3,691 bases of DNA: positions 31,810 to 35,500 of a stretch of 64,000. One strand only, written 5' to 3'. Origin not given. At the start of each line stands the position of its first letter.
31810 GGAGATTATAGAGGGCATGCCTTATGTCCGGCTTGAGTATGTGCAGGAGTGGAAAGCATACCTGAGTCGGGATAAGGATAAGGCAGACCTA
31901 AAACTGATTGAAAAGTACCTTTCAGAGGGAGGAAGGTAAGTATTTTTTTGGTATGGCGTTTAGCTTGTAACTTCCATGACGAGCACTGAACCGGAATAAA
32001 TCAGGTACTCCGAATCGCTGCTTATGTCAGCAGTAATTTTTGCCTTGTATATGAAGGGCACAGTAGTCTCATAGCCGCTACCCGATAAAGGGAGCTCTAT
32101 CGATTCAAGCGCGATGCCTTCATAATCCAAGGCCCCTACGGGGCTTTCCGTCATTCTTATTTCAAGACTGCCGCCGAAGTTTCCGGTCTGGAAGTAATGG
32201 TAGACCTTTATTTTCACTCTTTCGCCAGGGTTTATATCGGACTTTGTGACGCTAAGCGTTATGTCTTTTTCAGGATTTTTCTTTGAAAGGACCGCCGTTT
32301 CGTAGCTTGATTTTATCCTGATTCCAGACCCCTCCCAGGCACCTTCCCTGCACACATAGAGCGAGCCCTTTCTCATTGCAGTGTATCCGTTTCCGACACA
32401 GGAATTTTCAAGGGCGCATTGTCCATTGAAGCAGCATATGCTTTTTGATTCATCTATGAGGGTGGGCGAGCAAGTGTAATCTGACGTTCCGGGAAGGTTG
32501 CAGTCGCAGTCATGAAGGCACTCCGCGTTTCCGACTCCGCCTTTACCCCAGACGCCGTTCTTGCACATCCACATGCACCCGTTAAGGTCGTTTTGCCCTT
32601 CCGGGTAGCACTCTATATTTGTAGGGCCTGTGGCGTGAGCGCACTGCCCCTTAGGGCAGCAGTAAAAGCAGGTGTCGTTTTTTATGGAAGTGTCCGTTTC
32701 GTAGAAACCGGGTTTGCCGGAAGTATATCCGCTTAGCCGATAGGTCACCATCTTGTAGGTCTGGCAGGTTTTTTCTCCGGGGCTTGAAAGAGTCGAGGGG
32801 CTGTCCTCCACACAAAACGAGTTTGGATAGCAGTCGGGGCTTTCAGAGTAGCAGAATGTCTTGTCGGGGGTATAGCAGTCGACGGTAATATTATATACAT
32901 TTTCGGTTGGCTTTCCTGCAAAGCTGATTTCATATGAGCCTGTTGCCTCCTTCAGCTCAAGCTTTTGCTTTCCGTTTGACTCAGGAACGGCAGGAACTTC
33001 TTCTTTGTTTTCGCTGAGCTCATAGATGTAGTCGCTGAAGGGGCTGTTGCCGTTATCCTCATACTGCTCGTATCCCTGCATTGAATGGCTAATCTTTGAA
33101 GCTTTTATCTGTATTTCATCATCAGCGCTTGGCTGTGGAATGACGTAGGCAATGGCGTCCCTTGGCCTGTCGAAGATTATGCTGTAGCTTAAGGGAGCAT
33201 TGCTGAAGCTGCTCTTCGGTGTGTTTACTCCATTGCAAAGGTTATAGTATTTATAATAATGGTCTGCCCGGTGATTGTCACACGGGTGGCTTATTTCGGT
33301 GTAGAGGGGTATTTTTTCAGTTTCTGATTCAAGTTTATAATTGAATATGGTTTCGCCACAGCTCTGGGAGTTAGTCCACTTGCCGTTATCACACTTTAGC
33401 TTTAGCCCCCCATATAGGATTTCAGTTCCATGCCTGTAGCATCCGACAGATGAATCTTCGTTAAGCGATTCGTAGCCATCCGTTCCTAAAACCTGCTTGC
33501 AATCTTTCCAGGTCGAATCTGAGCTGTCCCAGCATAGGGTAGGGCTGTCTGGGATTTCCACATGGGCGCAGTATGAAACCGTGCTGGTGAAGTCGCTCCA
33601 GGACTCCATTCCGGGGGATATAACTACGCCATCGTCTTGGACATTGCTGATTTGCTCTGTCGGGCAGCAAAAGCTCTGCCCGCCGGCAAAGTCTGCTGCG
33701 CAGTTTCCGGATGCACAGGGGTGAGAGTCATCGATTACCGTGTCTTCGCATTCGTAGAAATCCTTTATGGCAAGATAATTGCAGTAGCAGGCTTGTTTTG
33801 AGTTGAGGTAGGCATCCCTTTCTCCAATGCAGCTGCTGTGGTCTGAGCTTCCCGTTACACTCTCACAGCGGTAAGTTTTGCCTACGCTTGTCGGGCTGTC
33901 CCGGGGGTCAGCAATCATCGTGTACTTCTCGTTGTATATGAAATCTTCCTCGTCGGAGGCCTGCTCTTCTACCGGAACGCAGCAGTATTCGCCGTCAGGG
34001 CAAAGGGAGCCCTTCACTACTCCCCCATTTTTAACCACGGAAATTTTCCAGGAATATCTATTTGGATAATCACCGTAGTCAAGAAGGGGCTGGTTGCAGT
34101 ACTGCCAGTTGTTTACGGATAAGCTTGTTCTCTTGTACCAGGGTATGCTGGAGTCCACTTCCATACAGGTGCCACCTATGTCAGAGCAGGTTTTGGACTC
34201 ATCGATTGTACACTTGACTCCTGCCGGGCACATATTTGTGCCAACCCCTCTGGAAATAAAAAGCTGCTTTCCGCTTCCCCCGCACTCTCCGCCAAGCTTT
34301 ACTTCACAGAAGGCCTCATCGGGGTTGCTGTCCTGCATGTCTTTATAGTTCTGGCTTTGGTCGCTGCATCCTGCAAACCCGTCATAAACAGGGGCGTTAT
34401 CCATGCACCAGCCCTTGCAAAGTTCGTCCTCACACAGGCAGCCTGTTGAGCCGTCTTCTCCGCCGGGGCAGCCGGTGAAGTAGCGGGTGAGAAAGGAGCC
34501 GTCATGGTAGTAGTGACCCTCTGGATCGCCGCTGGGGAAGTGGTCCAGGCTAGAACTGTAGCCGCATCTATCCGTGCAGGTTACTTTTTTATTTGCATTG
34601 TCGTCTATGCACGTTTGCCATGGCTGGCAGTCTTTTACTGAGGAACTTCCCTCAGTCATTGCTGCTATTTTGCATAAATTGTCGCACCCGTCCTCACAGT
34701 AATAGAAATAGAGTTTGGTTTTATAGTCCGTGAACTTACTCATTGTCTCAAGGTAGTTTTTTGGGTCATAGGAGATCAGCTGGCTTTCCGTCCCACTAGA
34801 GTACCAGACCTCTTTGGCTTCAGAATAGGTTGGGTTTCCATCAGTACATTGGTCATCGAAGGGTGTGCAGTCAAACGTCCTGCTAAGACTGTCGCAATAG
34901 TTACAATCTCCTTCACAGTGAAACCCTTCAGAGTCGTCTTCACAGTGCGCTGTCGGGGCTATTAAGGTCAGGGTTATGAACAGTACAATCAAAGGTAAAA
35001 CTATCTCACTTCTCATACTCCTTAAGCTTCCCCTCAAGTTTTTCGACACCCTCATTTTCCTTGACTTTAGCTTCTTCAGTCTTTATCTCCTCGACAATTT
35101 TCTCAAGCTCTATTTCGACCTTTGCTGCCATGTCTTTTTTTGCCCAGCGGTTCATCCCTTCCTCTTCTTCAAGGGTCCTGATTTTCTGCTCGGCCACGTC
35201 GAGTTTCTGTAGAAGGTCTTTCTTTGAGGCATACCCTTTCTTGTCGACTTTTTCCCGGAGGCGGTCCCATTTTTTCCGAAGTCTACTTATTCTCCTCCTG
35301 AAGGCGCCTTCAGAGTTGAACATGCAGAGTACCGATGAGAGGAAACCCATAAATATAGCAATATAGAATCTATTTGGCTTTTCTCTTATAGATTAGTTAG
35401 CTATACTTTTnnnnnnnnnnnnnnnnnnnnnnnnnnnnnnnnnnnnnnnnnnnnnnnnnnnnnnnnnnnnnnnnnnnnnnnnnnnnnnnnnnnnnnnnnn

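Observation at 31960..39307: Four consecutive genes for cysteine-rich secreted or membrane-anchored proteins, including a 1031-aa protein with about 130 cysteines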

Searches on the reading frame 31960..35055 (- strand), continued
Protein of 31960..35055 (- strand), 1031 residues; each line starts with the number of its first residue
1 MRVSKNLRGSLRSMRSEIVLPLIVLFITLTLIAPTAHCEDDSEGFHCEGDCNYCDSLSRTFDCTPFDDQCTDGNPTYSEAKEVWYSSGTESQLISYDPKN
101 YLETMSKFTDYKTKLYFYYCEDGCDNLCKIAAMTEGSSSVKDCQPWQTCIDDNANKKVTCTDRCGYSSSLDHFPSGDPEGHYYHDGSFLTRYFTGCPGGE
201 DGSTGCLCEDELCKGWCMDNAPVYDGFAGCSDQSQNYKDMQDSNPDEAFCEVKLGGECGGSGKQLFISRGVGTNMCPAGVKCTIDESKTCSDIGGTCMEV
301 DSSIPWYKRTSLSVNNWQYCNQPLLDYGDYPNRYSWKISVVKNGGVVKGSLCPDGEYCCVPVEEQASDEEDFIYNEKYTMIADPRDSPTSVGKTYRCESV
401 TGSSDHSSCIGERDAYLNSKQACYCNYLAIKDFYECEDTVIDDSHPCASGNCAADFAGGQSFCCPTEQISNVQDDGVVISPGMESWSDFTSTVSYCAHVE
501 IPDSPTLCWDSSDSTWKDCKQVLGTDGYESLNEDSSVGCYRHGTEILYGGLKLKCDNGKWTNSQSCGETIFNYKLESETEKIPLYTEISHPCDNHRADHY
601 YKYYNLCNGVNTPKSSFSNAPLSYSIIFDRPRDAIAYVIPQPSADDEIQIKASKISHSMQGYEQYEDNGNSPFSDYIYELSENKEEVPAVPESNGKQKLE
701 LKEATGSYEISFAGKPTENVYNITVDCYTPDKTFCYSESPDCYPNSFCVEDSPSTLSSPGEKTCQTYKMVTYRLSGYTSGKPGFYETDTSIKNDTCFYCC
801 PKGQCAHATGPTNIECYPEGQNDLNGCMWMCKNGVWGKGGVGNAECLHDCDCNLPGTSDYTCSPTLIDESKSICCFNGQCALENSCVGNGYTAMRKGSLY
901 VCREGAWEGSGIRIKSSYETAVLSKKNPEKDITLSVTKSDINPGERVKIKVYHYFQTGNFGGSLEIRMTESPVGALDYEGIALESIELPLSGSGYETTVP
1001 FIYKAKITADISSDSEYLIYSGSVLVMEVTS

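Call 81: find_encoding_contigs(protein=P0016, flank=6000, max_places=2)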
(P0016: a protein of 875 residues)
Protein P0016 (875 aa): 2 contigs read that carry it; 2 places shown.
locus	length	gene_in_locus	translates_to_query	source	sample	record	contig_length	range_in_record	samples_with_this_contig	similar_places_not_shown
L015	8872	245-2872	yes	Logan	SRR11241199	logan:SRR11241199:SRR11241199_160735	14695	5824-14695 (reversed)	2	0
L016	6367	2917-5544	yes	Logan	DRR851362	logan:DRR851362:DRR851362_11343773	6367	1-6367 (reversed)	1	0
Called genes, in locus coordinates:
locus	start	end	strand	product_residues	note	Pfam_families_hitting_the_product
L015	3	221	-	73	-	?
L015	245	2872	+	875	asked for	-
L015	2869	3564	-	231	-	-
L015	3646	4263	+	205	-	PF00687:Ribosomal_L1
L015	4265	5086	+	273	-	PF00466:Ribosomal_L10, PF17777:RL10P_insert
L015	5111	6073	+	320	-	-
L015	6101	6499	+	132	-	PF07790:Pilin_N (weak)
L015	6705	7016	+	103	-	PF10107:Endonuc_Holl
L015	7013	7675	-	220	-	-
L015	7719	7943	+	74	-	PF01282:Ribosomal_S24e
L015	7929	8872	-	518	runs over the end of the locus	PF01580:FtsK_SpoIIIE, PF01935:DUF87, PF05872:HerA_C (faint), PF10412:TrwB_AAD_bind (faint)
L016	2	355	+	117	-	?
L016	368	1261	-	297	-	PF01368:DHH, PF02833:DHHA2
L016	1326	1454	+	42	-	-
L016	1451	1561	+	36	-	-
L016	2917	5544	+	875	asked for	-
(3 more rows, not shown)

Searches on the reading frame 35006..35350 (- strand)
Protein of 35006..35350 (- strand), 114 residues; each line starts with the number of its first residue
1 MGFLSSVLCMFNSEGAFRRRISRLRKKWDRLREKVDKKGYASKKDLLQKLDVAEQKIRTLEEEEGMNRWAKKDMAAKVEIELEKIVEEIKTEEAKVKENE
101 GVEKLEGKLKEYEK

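Call 4: search_protein_families(library=pfam, proteins=[window:35006-35350:-], max_evalue=1)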
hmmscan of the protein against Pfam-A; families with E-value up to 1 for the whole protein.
window:35006-35350:- (114 aa): 6 families
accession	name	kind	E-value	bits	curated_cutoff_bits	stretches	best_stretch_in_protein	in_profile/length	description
PF05083.18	LST1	-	0.00028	21.4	22.3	1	7-76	9-72/78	LST-1 protein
PF24580.1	DUF7607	-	0.025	15.1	27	1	16-64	50-98/110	Domain of unknown function (DUF7607)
PF13675.11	PilJ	-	0.031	14.8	26.6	0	42-97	43-96/114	Type IV pili methyl-accepting chemotaxis transducer N-term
PF19111.5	DUF5798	-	0.077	13.6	27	0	44-99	32-87/89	Family of unknown function (DUF5798)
PF06305.16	LapA_dom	-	0.3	11.5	28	1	2-35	30-63/64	Lipopolysaccharide assembly protein A domain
PF10173.14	Mit_KHE1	-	0.65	10.6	22.5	1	18-85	40-92/188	Mitochondrial K+-H+ exchange-related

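Call 5: search_protein_families(library=ncbifam, proteins=[window:35006-35350:-], max_evalue=1)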
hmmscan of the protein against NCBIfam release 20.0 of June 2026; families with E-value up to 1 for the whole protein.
window:35006-35350:- (114 aa): 3 families
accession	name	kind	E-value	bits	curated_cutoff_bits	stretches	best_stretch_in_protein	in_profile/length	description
TIGR01060.2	eno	equivalog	0.028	13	300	1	13-88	201-277/425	phosphopyruvate hydratase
NF008154.0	PRK10906.1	equivalog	0.12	11.7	331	1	27-59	6-38/252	DeoR/GlpR family transcriptional regulator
NF052282.1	PLP_TF_PdxR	equivalog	0.2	10.7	320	1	7-98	336-413/448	MocR-like pyridoxine biosynthesis transcription factor PdxR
